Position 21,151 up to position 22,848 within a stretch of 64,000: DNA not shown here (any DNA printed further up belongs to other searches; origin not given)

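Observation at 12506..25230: Twelve-gene co-directional locus joining the hydroxyquinol lower pathway to an ATZ/TRZ-type aminohydrolase and a sugar-type ABC importer, with no ring hydroxylase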

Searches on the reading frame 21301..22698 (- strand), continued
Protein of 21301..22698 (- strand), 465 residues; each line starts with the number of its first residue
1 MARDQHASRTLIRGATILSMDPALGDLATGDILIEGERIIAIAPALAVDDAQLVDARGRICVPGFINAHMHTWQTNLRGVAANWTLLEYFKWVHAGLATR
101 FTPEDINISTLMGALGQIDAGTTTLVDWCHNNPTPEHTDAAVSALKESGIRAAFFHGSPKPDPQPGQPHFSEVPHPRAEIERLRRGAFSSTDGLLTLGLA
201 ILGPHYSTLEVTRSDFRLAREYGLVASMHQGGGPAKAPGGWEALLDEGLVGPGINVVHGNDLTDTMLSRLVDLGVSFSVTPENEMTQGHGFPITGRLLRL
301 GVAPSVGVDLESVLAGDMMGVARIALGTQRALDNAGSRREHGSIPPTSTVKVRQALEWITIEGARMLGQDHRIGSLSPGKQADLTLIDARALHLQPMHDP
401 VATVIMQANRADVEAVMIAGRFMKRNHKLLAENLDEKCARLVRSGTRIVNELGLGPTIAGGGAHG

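Call 26: search_protein_families(library=pfam, proteins=[L014:5453-6682:+, L014:6669-7490:+, L014:7487-8443:+, L014:8488-9648:-, L014:11343-12302:+, L014:12302-14254:+, L014:14301-16088:+, L014:16098-17321:+, L014:17245-18321:+, L014:18372-19436:+])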
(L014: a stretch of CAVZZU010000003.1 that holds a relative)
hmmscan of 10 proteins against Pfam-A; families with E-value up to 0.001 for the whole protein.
L014:5453-6682:+ (409 aa): 6 families
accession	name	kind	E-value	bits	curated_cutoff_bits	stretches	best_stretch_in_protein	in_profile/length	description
PF00534.26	Glycos_transf_1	-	4.2e-37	127.7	26.4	1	215-379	4-170/172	Glycosyl transferases group 1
PF13692.12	Glyco_trans_1_4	-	2.9e-33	115.5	27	1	227-367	2-142/142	Glycosyl transferases group 1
PF13579.12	Glyco_trans_4_4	-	1.1e-20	75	29.7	1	27-201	1-158/158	Glycosyl transferase 4-like domain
PF13439.12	Glyco_transf_4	-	2.3e-18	67.2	28.5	1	27-204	2-168/170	Glycosyltransferase Family 4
PF20706.3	GT4-conflict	-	1.4e-12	47.8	26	1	229-352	200-335/385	Family 4 Glycosyltransferase in conflict systems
PF13524.12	Glyco_trans_1_2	-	4.8e-05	23.8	25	1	246-394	7-142/144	Glycosyl transferase-like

L014:6669-7490:+ (273 aa): 7 families
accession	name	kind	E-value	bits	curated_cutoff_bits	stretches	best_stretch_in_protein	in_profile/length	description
PF08241.18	Methyltransf_11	-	1.6e-21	77.2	21.2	1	48-137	1-94/95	Methyltransferase domain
PF13649.12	Methyltransf_25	-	1.3e-15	58.3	27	1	47-134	1-97/97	Methyltransferase domain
PF13489.12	Methyltransf_23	-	5.2e-13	49.5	27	1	29-144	8-122/164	Methyltransferase domain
PF13847.12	Methyltransf_31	-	6.8e-13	49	27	1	42-139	2-110/145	Methyltransferase domain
PF08242.18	Methyltransf_12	-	1.5e-08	35.7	30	1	48-134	1-96/98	Methyltransferase domain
PF07021.18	MetW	-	9e-08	32.4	21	1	37-131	7-103/193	Methionine biosynthesis protein MetW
PF05148.21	Methyltransf_8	-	0.00016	22.1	27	1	32-139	58-157/219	Hypothetical methyltransferase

L014:7487-8443:+ (318 aa): 1 family
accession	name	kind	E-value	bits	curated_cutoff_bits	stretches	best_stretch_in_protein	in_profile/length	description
PF01841.26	Transglut_core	-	3.4e-05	24.5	23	1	86-182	10-108/108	Transglutaminase-like superfamily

L014:8488-9648:- (386 aa): 2 families
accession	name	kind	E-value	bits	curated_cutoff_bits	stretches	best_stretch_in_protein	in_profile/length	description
PF01757.29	Acyl_transf_3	-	6e-27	95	31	1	4-339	2-324/326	Acyltransferase domain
PF10129.15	OpgC_C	-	0.00095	18.6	21.4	0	2-98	1-104/358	OpgC protein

L014:11343-12302:+ (319 aa): 7 families
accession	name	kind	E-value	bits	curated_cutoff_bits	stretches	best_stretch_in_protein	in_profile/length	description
PF03446.21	NAD_binding_2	-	8e-39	133.7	21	1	29-188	1-161/161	NAD binding domain of 6-phosphogluconate dehydrogenase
PF14833.11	NAD_binding_11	-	2.5e-22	79.9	30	1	193-311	2-120/122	NAD-binding of NADP-dependent 3-hydroxyisobutyrate dehydrogenase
PF03807.23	F420_oxidored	-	6.2e-09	36.8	21.6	1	29-91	1-67/94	NADP oxidoreductase coenzyme F420-dependent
PF21761.2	RedAm-like_C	-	4.5e-08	33.9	27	1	206-311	17-123/127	NADPH-dependent reductive aminase-like, C-terminal domain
PF02826.25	2-Hacid_dh_C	-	5.6e-06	26.3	25.1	1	22-148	31-154/178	D-isomer specific 2-hydroxyacid dehydrogenase, NAD binding domain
PF01488.26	Shikimate_DH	-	1.6e-05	25.5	24.3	1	27-67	12-53/138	Shikimate / quinate 5-dehydrogenase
PF02558.23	ApbA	-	0.00016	21.8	22.2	1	31-80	2-50/150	Ketopantoate reductase PanE/ApbA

L014:12302-14254:+ (650 aa): 4 families
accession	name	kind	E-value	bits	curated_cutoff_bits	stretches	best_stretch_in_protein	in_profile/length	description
PF00733.27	Asn_synthase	-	5.5e-79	266.8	21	1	246-627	1-353/354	Asparagine synthase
PF13537.11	GATase_7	-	2.1e-46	157.4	25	1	48-172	2-123/123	Glutamine amidotransferase domain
PF13522.11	GATase_6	-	3.3e-41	140.8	27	1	32-166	1-130/130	Glutamine amidotransferase domain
PF06508.19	QueC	-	0.00029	20.8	22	1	267-325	4-62/210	Queuosine biosynthesis protein QueC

L014:14301-16088:+ (595 aa): 2 families
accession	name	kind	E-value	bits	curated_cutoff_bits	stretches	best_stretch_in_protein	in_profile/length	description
PF16861.10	Carbam_trans_C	-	2.3e-71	239.2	27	1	409-577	1-170/170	Carbamoyltransferase C-terminus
PF02543.21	Carbam_trans_N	-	1.9e-56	192.4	24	1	3-351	2-345/346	Carbamoyltransferase N-terminus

L014:16098-17321:+ (407 aa): 4 families
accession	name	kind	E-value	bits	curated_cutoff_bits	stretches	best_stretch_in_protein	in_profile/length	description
PF13579.12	Glyco_trans_4_4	-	3.1e-20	73.6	29.7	1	19-194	5-157/158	Glycosyl transferase 4-like domain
PF13439.12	Glyco_transf_4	-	2e-15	57.7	28.5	1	19-195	6-165/170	Glycosyltransferase Family 4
PF13692.12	Glyco_trans_1_4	-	1.8e-13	51.4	27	1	220-358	3-139/142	Glycosyl transferases group 1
PF00534.26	Glycos_transf_1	-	5.7e-13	49.2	26.4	1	220-374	17-171/172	Glycosyl transferases group 1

L014:17245-18321:+ (358 aa): 9 families
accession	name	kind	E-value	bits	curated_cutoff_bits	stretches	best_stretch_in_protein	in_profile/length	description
PF01370.27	Epimerase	-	1e-47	163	20.9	1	28-271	1-240/240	NAD dependent epimerase/dehydratase family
PF16363.11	GDP_Man_Dehyd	-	3.8e-38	132.2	27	1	29-334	1-332/332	GDP-mannose 4,6 dehydratase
PF01073.25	3Beta_HSD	-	3.8e-20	72.5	22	1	29-265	1-235/280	3-beta hydroxysteroid dehydrogenase/isomerase family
PF02719.21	Polysacc_synt_2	-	6.9e-10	39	20.2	1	28-294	1-252/293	Polysaccharide biosynthesis protein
PF13460.12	NAD_binding_10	-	1.3e-07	32.1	27.2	1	32-152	1-105/184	NAD(P)H-binding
PF07993.18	NAD_binding_4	-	4.8e-07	29.6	20.1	1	30-210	1-209/258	Male sterility protein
PF00106.31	adh_short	-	5.6e-07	29.7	26.6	1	26-96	1-72/195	short chain dehydrogenase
PF05368.20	NmrA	-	1.8e-06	28.2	27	1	25-162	2-124/298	NmrA-like family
PF04321.23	RmlD_sub_bind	-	2.3e-06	27.3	27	1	27-291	2-233/287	RmlD substrate binding domain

L014:18372-19436:+ (354 aa): 1 family
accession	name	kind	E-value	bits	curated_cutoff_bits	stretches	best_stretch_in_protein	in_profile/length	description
PF00953.26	Glycos_transf_4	-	7.5e-28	98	27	1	76-229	2-158/160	Glycosyl transferase family 4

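Call 33: search_solved_structures(query=window:21301-22698:-, max_evalue=1e-18, show_alignments=4)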
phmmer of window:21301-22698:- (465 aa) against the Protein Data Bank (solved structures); distinct sequences matched with E-value up to 1e-18: 6.
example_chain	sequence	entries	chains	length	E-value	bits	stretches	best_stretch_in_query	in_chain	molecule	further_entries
4v1x_A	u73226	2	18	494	1.2e-26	96.8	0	352-431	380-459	ATRAZINE CHLOROHYDROLASE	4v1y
3hpa_A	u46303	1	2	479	4.5e-25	91.6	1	11-430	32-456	AMIDOHYDROLASE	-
7ww2_A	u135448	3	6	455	2.2e-21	79.5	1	9-425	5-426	8-oxoguanine deaminase | Hydroxydechloroatrazine ethylaminohydrolase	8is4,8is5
4f0r_A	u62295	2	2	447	7.5e-20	74.4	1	32-437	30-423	5-methylthioadenosine/S-adenosylhomocysteine deaminase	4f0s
4dyk_A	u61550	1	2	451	8.2e-19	71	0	247-448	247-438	AMIDOHYDROLASE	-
4gbd_A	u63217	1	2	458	9.1e-19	70.9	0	247-448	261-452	Putative uncharacterized protein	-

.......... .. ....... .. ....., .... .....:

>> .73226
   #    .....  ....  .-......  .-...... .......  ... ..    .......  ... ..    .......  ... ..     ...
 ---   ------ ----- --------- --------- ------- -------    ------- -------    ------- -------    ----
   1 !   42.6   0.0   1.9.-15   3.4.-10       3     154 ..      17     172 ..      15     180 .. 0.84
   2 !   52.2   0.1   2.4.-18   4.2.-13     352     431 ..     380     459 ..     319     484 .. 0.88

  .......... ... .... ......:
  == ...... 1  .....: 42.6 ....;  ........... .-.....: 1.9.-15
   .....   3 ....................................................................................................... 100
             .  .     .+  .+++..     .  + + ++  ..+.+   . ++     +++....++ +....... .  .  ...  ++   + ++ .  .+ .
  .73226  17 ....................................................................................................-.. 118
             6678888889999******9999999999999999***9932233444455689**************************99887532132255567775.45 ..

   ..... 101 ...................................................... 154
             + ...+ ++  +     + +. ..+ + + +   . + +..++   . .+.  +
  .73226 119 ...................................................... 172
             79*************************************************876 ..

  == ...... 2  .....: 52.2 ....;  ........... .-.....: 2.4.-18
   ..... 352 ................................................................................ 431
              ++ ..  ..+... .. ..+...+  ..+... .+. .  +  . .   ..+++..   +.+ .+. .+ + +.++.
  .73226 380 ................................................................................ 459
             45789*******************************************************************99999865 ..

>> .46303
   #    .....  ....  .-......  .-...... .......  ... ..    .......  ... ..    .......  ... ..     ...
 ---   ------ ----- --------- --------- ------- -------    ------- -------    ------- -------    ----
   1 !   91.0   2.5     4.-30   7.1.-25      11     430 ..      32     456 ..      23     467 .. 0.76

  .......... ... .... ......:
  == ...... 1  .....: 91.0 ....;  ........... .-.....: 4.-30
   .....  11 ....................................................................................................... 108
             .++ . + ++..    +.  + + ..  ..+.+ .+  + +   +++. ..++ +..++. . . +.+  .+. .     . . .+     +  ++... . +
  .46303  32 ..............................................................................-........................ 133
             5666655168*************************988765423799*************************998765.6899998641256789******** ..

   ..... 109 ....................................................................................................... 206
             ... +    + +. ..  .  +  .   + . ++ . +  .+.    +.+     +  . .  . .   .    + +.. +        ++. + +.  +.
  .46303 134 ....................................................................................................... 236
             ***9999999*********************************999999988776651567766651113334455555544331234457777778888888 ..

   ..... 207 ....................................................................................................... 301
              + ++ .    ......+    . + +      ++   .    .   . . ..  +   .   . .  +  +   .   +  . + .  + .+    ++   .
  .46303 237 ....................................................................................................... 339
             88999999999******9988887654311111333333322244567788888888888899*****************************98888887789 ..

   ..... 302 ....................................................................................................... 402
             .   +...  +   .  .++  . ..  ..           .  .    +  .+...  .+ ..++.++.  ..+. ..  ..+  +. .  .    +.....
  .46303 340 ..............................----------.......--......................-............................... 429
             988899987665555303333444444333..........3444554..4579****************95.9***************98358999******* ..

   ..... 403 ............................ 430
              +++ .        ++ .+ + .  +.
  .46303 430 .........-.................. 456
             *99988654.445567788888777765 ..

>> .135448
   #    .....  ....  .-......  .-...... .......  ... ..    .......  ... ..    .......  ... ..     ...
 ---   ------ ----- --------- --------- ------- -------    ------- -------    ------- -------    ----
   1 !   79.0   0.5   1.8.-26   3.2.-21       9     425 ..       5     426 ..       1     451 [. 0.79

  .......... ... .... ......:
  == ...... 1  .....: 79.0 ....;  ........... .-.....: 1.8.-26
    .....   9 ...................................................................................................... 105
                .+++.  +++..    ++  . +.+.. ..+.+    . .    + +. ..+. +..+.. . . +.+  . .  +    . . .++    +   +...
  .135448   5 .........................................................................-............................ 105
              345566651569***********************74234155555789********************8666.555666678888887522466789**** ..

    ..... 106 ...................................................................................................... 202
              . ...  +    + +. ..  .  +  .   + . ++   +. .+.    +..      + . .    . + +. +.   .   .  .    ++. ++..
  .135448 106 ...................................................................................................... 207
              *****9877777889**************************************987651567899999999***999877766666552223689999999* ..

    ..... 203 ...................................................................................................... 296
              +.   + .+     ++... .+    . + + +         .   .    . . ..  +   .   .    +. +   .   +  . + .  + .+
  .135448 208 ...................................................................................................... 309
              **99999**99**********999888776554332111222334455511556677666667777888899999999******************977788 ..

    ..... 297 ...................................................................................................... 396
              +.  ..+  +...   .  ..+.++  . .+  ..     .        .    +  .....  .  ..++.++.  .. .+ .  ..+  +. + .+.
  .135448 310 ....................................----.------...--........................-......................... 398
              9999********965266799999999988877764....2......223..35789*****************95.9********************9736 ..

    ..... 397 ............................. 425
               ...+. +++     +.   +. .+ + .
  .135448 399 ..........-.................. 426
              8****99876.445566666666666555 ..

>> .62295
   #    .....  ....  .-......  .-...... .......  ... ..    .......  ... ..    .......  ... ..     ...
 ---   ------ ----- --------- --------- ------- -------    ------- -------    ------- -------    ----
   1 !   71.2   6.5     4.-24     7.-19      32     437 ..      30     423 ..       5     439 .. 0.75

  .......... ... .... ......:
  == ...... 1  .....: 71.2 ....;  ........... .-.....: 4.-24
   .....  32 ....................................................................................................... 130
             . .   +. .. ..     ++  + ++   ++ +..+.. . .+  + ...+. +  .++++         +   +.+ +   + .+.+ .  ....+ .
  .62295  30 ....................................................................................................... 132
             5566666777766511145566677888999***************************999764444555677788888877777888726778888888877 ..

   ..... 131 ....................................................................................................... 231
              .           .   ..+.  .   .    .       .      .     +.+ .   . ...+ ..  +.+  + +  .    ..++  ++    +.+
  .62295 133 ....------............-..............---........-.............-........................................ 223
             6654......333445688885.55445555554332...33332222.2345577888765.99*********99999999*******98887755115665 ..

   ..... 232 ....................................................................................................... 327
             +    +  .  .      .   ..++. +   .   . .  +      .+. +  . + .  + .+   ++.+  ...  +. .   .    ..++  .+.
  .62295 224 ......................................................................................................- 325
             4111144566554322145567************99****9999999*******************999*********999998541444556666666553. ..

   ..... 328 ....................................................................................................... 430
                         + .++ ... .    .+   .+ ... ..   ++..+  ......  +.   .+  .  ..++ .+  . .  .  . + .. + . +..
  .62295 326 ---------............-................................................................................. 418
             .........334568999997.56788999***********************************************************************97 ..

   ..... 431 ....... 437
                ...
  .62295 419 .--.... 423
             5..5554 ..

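Call 36: search_protein_families(library=pfam, proteins=[L057:12254-13054:+, L057:13062-13613:+, L057:13624-14682:+, L057:15672-17414:+, L057:17344-18195:+, L057:5124-6179:+, L025:5362-6567:-, L025:4610-5365:-, L025:3665-4573:-, L025:15300-16328:+])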
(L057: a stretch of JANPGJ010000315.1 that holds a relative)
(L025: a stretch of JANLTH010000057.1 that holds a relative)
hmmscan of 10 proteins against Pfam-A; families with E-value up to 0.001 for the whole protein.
L057:12254-13054:+ (266 aa): 2 families
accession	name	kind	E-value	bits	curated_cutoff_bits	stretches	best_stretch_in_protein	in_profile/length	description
PF13561.12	adh_short_C2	-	3.6e-60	203.9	27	1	25-262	9-236/236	Enoyl-(Acyl carrier protein) reductase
PF00106.31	adh_short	-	4.6e-47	160.5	26.6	1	8-202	1-189/195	short chain dehydrogenase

L057:13062-13613:+ (183 aa): 1 family
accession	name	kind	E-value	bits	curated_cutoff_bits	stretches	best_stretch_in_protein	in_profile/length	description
PF02627.25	CMD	-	2.2e-10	40.8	23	1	49-110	3-64/84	Carboxymuconolactone decarboxylase family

L057:13624-14682:+ (352 aa): 1 family
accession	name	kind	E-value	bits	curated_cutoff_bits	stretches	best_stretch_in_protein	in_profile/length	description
PF03401.19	TctC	-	1.3e-63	215.6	27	1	79-345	3-270/274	Tripartite tricarboxylate transporter family receptor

L057:15672-17414:+ (580 aa): 8 families
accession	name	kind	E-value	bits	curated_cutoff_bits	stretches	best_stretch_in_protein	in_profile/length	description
PF01494.25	FAD_binding_3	-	8.1e-81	272.4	22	1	29-396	1-348/349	FAD binding domain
PF21274.3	Rng_hyd_C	-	9.1e-11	42.4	27.5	1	476-574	3-106/107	Aromatic-ring hydroxylase, C-terminal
PF01266.30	DAO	-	1.3e-05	25.3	27.9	1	31-112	1-58/353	FAD dependent oxidoreductase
PF07992.20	Pyr_redox_2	-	4.4e-05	23.5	26.1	1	31-68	2-39/291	Pyridine nucleotide-disulphide oxidoreductase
PF05834.18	Lycopene_cycl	-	0.00019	21.1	23.4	1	31-64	1-36/380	Lycopene cyclase protein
PF00890.30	FAD_binding_2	-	0.00041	20.1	20.4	1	31-64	1-34/414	FAD binding domain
PF13450.12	NAD_binding_8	-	0.00042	21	21.9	0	34-64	1-31/68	NAD(P)-binding Rossmann-like domain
PF03486.20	HI0933_like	-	0.00055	19.9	50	0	31-62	2-33/244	HI0933-like protein Rossmann domain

L057:17344-18195:+ (283 aa): 1 family
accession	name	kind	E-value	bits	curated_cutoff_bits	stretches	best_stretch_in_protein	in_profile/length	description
PF01925.25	TauE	-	3.3e-16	60.1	32.6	1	43-273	2-237/237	Sulfite exporter TauE/SafE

L057:5124-6179:+ (351 aa): 0 families

L025:5362-6567:- (401 aa): 1 family
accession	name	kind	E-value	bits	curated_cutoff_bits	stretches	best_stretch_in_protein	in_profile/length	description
PF01594.21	AI-2E_transport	-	5.8e-31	108.3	34.3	1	45-369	5-324/327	AI-2E family transporter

L025:4610-5365:- (251 aa): 2 families
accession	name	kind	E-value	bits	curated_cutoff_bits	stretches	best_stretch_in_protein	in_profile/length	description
PF00702.32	Hydrolase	-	2.3e-10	41.6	26.4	1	16-205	2-191/191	haloacid dehalogenase-like hydrolase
PF13419.12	HAD_2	-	2.2e-08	34.9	23.8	1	112-211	76-178/178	Haloacid dehalogenase-like hydrolase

L025:3665-4573:- (302 aa): 13 families
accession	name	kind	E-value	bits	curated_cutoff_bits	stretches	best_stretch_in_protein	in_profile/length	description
PF00085.26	Thioredoxin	-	1.5e-25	89.6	23.5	1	6-107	4-103/103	Thioredoxin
PF14561.12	TPR_20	-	6.6e-18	65.3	25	1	220-301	11-89/90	Tetratricopeptide repeat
PF14559.12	TPR_19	-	2.4e-12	47.4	25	1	134-198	1-65/68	Tetratricopeptide repeat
PF13098.12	Thioredoxin_2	-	2.1e-07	31.6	27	1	22-102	5-101/104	Thioredoxin-like domain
PF08534.16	Redoxin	-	1.4e-06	28.6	26.6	1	23-88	29-96/148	Redoxin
PF00578.27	AhpC-TSA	-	3.2e-06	27.5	26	1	19-92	21-98/124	AhpC/TSA family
PF13905.12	Thioredoxin_8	-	4.7e-06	27.3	27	1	23-73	2-54/94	Thioredoxin-like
PF13728.12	TraF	-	3.1e-05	24.4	23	1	29-83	136-199/224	F plasmid transfer operon protein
PF13192.12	Thioredoxin_3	-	7.5e-05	23.1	24.8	1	32-99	8-68/76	Thioredoxin domain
PF13428.12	TPR_14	-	0.00011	23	23.5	1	125-166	2-43/44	Tetratricopeptide repeat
PF24575.1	TPR_Slam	-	0.00011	23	35.2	0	130-180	53-103/104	Surface lipoprotein assembly modifier, N-terminal TPR repeats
PF07719.23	TPR_2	-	0.00022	21.6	27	1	125-157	2-34/34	Tetratricopeptide repeat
PF14595.12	Thioredoxin_9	-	0.00023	21.5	25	1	29-83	48-104/129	Thioredoxin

L025:15300-16328:+ (342 aa): 1 family
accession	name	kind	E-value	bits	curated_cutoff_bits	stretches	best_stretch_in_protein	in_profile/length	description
PF02645.21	DegV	-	3e-37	128.9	27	1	28-335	1-278/280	Uncharacterised protein, DegV family COG1307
